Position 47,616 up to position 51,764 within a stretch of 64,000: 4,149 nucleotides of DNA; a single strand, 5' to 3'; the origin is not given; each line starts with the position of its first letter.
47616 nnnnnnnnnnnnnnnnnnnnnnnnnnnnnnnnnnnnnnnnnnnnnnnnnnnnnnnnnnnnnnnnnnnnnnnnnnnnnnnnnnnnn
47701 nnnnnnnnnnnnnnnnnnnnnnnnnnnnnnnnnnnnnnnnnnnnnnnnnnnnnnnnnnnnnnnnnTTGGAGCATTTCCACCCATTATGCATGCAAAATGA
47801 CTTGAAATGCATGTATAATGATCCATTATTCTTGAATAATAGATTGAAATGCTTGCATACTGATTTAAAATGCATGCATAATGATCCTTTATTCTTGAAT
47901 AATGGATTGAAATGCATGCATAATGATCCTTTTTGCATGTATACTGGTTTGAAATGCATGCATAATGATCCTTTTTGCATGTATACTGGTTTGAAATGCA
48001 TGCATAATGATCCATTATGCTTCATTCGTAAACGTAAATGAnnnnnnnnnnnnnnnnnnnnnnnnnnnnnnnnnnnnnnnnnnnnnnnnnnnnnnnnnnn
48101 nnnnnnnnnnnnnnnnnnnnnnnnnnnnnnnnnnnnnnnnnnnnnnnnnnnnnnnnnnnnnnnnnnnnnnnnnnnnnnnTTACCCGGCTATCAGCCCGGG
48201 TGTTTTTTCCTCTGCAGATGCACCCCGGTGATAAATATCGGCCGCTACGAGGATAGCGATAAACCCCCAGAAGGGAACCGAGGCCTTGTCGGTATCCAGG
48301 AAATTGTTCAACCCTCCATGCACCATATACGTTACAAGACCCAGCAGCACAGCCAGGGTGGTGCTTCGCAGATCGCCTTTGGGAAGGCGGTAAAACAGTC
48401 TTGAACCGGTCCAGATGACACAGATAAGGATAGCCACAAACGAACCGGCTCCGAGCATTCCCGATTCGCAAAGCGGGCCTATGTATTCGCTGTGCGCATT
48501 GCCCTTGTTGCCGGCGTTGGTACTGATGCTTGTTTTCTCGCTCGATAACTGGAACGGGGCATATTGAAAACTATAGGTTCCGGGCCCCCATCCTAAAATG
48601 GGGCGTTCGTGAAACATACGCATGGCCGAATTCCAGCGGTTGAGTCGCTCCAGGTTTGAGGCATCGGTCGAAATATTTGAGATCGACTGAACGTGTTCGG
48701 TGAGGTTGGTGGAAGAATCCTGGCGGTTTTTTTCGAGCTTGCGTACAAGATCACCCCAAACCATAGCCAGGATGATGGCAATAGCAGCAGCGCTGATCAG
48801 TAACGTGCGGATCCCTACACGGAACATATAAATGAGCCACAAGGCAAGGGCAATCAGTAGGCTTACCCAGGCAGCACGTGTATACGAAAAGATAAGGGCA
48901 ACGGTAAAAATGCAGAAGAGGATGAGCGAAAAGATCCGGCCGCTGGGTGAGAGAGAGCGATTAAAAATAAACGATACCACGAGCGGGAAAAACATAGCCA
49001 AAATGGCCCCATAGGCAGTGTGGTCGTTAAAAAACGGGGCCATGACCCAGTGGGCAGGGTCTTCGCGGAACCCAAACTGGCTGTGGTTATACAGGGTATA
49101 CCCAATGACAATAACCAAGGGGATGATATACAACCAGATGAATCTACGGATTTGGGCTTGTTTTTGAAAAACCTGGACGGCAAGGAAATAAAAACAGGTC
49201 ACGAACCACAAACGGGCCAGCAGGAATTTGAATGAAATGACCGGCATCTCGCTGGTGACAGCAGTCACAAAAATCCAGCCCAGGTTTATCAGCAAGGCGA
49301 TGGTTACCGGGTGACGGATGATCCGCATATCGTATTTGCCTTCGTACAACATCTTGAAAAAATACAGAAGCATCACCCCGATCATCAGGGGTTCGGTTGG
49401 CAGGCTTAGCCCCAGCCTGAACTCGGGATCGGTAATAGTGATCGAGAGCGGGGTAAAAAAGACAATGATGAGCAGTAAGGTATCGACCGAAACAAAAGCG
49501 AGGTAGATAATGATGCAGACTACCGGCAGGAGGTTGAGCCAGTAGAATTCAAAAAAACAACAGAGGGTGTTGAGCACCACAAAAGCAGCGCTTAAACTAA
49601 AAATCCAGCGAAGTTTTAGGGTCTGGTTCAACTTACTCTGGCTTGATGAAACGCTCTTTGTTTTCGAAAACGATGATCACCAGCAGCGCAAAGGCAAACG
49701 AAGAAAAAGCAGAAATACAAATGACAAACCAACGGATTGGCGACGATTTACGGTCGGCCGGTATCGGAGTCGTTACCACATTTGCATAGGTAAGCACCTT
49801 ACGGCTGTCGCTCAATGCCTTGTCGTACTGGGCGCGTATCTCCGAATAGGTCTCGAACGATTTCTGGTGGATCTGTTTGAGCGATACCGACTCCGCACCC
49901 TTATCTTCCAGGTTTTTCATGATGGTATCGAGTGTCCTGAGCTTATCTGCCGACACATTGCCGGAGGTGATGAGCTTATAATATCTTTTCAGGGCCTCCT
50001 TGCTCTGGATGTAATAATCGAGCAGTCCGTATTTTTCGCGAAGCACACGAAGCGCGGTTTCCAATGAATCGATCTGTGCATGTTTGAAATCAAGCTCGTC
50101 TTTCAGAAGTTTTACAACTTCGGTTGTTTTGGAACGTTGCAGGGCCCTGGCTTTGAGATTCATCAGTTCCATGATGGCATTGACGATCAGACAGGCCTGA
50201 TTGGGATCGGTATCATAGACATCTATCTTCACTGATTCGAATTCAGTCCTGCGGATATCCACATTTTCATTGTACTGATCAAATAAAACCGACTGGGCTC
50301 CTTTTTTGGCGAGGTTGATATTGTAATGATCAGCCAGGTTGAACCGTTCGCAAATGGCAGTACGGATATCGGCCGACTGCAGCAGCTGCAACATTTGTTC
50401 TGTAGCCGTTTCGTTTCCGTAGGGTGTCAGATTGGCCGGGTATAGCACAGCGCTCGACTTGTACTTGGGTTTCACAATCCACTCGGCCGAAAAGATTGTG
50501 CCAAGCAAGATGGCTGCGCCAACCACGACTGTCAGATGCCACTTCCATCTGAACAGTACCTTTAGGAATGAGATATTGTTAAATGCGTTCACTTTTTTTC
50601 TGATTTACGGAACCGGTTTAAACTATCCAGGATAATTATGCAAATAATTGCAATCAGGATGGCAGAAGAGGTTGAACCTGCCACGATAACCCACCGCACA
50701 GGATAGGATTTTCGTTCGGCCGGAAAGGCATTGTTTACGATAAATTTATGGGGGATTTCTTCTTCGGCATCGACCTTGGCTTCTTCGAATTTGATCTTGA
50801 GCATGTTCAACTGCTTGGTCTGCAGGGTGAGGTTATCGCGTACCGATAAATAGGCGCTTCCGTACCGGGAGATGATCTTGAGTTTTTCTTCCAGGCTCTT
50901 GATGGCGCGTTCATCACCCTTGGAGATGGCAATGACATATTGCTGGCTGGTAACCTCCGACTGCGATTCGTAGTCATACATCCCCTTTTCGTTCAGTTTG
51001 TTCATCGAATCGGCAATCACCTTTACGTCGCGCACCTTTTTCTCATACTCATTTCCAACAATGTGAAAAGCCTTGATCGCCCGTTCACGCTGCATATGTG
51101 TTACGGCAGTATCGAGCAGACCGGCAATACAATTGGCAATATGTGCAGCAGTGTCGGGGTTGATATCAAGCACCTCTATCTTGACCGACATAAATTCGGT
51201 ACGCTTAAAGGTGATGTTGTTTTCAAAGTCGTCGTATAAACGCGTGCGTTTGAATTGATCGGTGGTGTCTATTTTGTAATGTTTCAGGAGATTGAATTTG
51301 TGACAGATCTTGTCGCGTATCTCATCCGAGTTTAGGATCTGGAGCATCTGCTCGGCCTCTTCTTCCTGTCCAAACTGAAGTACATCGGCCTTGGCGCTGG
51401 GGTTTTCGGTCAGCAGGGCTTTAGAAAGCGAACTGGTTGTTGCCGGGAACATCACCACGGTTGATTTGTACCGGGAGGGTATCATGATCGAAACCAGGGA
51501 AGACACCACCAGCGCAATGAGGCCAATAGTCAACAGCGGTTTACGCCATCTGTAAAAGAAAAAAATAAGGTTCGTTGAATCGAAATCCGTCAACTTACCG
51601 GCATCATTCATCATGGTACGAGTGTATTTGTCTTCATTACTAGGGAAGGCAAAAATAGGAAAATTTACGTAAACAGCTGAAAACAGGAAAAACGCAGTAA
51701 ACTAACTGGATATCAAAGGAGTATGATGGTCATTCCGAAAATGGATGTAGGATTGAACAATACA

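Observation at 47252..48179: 930-bp gene-free convergent intergenic region with an AT-rich 42-bp tandem array of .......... palindromes that also encodes Cys/Met/His-rich repeat peptides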

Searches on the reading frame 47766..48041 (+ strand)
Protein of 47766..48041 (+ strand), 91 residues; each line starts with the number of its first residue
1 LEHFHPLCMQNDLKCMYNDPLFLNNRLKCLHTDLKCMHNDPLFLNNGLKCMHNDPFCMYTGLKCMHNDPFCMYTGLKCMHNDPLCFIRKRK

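Call 13: search_protein_families(library=pfam, proteins=[window:47766-48041:+], max_evalue=0.01)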
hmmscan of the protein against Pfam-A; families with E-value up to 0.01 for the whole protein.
window:47766-48041:+ (91 aa): 0 families

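Call 15: find_encoding_contigs(protein=window:47766-48041:+, flank=5000, max_places=10)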
Protein window:47766-48041:+ (91 aa): no gene with exactly this product is on record in the collection.

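Call 23: find_homologous_proteins(query=window:47766-48041:+, max_evalue=0.01)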
Query window:47766-48041:+: 33 candidates shared short words with the query, none scored E <= 0.01.

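Call 58: search_protein_representatives(protein=window:47766-48041:+)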
Query: 91 residues. Proteins with E-value up to 0.001 (for the whole library): 62; up to 1e-10: 9; up to 1e-30: 0. The best 62 are listed.
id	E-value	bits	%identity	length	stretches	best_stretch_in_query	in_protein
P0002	8.1e-25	103.1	29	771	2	6-86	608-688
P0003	1.5e-20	89.4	28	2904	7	6-88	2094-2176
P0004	2.2e-20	88.8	27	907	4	11-86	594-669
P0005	4.1e-17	78.3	33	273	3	30-85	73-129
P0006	1.6e-13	66.8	26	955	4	13-73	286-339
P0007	3.0e-12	62.7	41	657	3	7-82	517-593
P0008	3.4e-12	62.5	19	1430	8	27-85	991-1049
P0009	5.5e-11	58.6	33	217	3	23-81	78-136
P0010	9.1e-11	57.9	49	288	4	52-81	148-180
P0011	1.2e-10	57.5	31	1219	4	3-83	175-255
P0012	2.1e-10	56.8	40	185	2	30-86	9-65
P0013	5.1e-10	55.5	31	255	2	23-86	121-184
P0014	1.5e-09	54.0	27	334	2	8-82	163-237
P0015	2.5e-09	53.3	32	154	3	9-81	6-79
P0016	1.1e-07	48.1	34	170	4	31-83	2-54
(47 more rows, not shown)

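Call 71: find_encoding_contigs(protein=window:47790-48041:+, flank=3000, max_places=5)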
Protein window:47790-48041:+ (83 aa): no gene with exactly this product is on record in the collection.

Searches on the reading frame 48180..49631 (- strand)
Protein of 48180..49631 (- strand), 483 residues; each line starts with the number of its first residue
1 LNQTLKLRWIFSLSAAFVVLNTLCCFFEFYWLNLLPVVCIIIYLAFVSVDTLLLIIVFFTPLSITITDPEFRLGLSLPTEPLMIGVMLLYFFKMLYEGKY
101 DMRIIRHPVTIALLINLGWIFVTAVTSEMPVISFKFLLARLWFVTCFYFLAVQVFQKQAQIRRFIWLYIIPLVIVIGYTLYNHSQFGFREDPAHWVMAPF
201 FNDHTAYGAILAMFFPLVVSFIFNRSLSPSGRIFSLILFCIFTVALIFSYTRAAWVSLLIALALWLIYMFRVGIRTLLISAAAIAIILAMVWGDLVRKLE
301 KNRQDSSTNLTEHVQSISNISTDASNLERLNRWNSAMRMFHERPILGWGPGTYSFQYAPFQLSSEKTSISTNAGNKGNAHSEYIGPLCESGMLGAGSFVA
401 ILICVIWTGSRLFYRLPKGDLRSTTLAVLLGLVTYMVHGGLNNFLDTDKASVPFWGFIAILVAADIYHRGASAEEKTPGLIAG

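Call 13: search_protein_families(library=pfam, proteins=[window:48180-49631:-], max_evalue=0.01)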
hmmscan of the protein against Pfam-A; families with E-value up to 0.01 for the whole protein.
window:48180-49631:- (483 aa): 1 family
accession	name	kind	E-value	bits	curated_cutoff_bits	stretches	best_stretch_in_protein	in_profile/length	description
PF04932.20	Wzy_C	-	1.6e-20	73.9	31.7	1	238-398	2-148/149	O-Antigen ligase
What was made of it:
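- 48180..49631 (-): Wzy_C (O-antigen ligase/polymerase-like) gene, the right flank. Pfam PF04932, E=1.6e-20 (call 13).
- Checked: 48180-49631(-) is Wzy_C (E=1.6e-20) (call 13).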

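Call 14: find_encoding_contigs(protein=window:48180-49631:-, flank=10000, max_places=10)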
Protein window:48180-49631:- (483 aa): no gene with exactly this product is on record in the collection.

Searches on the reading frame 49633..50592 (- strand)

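Call 13: search_protein_families(library=pfam, proteins=[window:49633-50592:-], max_evalue=0.01)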
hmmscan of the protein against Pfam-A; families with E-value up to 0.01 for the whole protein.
window:49633-50592:- (319 aa): 2 families
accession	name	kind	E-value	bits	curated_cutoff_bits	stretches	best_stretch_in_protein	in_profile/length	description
PF02706.20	Wzz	-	0.00055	20.6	25.5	1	10-76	9-83/91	Chain length determinant protein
PF08083.16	PROCN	-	0.0075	15.5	27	0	144-223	63-138/407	PROCN (NUC071) domain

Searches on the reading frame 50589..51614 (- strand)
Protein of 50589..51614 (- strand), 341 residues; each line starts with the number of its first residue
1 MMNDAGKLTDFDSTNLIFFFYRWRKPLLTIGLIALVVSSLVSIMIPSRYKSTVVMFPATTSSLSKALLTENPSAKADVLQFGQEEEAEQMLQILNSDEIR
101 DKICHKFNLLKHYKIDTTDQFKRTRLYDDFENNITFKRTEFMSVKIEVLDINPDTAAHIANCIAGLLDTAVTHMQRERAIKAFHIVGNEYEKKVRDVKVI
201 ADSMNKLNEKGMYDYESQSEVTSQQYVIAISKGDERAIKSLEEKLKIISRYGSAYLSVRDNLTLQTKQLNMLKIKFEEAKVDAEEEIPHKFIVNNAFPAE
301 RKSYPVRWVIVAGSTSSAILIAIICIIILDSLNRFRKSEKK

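Call 26: find_encoding_contigs(protein=window:50589-51614:-, flank=10000, max_places=10)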
Protein window:50589-51614:- (341 aa): 1 contig read that carries it; 1 place shown.
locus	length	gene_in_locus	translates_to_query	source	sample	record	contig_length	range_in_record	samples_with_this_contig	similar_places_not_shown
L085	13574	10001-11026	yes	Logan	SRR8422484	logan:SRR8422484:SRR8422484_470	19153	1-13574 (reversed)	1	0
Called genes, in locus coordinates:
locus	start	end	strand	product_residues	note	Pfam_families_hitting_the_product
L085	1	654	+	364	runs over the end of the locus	PF25917:BSH_RND (weak), PF25973:BSH_CzcB, PF25954:Beta-barrel_RND_2, PF25989:YknX_C (weak)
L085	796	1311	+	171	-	-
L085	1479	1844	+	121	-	-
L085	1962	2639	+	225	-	PF00072:Response_reg, PF00486:Trans_reg_C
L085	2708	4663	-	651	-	PF13573:SprB, PF22904:NOMO1-like_2nd (faint), PF13573:SprB (weak), PF13620:CarboxypepD_reg, PF17210:SdrD_B, PF18962:Por_Secre_tail (weak)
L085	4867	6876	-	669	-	PF17391:Urocanase_N, PF01175:Urocanase, PF17392:Urocanase_C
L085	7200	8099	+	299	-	PF00291:PALP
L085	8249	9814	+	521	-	PF01943:Polysacc_synt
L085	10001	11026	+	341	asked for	-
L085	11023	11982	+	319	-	-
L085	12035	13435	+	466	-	PF04932:Wzy_C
